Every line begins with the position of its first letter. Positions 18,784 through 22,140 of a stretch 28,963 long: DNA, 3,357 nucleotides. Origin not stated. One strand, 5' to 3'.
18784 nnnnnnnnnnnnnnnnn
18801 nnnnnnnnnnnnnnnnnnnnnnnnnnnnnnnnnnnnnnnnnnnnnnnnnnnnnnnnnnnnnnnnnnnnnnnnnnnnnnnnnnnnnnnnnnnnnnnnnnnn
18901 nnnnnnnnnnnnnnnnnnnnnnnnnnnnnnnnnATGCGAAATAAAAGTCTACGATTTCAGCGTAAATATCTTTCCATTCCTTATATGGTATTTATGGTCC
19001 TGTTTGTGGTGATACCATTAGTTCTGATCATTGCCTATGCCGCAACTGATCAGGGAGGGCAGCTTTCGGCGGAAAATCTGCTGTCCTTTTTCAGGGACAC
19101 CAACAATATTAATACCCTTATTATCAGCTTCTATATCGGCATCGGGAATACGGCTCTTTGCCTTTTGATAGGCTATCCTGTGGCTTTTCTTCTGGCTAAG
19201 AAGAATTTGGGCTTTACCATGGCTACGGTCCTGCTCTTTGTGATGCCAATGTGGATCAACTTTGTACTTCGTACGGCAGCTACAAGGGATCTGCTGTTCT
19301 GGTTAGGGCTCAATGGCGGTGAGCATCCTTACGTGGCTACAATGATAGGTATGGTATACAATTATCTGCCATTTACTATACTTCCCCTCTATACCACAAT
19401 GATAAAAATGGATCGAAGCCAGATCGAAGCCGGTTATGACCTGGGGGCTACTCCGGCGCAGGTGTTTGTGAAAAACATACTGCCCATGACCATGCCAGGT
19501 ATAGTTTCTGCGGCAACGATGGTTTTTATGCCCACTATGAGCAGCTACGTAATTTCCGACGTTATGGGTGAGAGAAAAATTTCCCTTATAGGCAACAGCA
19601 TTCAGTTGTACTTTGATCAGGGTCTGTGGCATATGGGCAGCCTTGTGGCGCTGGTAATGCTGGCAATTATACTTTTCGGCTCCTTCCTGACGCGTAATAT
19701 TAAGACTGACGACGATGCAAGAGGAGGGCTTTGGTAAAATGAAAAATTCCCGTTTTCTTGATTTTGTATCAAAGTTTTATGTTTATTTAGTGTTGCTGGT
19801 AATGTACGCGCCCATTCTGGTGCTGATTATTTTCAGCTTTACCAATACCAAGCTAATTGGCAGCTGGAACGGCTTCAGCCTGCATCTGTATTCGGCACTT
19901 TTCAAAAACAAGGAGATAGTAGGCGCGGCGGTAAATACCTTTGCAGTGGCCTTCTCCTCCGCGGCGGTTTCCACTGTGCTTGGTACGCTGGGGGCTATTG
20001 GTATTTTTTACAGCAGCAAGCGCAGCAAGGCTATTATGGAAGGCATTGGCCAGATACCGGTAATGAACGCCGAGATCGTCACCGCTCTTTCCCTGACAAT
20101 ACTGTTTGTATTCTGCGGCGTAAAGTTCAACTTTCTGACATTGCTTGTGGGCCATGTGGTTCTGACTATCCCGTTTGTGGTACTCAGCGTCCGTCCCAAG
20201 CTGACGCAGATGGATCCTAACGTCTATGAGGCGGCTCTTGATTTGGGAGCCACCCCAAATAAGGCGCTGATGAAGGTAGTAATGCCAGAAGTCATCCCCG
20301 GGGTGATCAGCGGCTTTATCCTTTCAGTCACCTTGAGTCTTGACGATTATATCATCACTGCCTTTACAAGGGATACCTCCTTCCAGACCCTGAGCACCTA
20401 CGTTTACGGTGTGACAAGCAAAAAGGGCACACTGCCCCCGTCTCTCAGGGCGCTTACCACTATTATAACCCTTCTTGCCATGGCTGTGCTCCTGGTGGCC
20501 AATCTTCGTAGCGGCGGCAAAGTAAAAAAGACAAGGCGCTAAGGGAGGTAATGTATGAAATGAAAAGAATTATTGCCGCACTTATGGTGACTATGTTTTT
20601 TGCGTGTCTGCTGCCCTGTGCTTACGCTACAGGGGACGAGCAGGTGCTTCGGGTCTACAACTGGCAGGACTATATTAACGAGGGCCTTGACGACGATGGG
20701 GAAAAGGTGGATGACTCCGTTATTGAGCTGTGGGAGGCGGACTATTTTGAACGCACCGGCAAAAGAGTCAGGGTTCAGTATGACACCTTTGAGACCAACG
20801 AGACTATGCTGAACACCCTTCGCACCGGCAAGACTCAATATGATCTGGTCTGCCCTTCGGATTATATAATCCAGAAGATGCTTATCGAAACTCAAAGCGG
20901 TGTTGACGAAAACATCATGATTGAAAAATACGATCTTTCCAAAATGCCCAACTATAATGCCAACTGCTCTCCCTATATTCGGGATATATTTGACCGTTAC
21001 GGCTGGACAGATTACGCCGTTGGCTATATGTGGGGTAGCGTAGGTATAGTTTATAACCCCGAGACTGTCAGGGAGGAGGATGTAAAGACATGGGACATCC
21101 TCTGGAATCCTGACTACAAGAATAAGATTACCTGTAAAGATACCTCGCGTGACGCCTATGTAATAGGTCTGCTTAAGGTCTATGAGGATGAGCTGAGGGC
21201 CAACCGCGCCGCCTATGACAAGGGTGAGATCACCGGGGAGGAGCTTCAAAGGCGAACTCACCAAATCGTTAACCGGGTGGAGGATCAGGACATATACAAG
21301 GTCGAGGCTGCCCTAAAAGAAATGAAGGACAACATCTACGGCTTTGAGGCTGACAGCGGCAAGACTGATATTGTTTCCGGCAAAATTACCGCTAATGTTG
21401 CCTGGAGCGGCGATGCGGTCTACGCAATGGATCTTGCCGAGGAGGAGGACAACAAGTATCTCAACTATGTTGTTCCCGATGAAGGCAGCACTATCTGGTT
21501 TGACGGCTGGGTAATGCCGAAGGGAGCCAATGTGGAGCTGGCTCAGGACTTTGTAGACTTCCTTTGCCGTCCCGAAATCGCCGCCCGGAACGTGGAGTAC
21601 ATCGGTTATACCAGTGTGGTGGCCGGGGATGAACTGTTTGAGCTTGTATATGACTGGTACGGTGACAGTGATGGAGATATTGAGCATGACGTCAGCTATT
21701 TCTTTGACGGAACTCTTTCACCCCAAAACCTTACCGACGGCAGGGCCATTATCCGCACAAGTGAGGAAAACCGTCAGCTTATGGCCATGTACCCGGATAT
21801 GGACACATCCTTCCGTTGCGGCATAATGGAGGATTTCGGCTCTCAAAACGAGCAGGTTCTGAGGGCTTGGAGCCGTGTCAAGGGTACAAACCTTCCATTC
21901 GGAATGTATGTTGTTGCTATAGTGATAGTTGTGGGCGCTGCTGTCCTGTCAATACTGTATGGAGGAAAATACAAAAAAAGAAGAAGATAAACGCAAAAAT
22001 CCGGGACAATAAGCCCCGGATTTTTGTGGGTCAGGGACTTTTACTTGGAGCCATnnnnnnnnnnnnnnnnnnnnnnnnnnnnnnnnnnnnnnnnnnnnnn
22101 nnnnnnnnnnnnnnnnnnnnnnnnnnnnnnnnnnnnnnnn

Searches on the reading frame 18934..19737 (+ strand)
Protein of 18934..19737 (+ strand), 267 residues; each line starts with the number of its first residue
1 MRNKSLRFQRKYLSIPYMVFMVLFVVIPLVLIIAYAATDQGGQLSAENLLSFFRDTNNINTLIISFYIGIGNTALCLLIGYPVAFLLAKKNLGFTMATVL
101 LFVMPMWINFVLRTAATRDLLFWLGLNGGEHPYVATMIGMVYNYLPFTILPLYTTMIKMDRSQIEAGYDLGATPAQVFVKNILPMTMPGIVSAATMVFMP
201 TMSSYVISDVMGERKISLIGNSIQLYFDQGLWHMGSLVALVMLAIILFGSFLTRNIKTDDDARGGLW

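Call 59: search_protein_families(library=pfam, proteins=[window:18934-19737:+], max_evalue=0.001)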
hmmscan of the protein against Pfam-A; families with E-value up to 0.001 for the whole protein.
window:18934-19737:+ (267 aa): 1 family
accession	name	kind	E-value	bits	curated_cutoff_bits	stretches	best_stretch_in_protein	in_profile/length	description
PF00528.27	BPD_transp_1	-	3.5e-08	33.8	26.4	1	85-255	43-177/184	Binding-protein-dependent transport system inner membrane component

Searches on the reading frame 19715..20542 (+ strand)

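Call 60: search_protein_families(library=pfam, proteins=[window:19715-20542:+], max_evalue=1)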
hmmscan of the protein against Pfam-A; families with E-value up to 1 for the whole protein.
window:19715-20542:+ (275 aa): 1 family
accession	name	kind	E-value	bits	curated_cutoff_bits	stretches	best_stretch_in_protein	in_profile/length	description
PF00528.27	BPD_transp_1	-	2.6e-10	40.8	26.4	1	45-261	43-170/184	Binding-protein-dependent transport system inner membrane component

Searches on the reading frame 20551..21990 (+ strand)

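Call 59: search_protein_families(library=pfam, proteins=[window:20551-21990:+], max_evalue=0.001)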
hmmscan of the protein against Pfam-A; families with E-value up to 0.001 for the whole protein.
window:20551-21990:+ (479 aa): 4 families
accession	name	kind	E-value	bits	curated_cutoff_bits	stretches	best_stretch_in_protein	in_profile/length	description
PF13416.11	SBP_bac_8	-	9.6e-23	81.8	27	1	68-356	9-261/279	Bacterial extracellular solute-binding protein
PF13343.11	SBP_bac_6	-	8.7e-20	71.7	24.6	1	124-353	30-217/245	Bacterial extracellular solute-binding protein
PF01547.30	SBP_bac_1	-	1.3e-07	32.3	26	1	56-343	9-305/307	Bacterial extracellular solute-binding protein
PF13531.11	SBP_bac_11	-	0.00012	22.3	25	1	119-344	70-218/227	Bacterial extracellular solute-binding protein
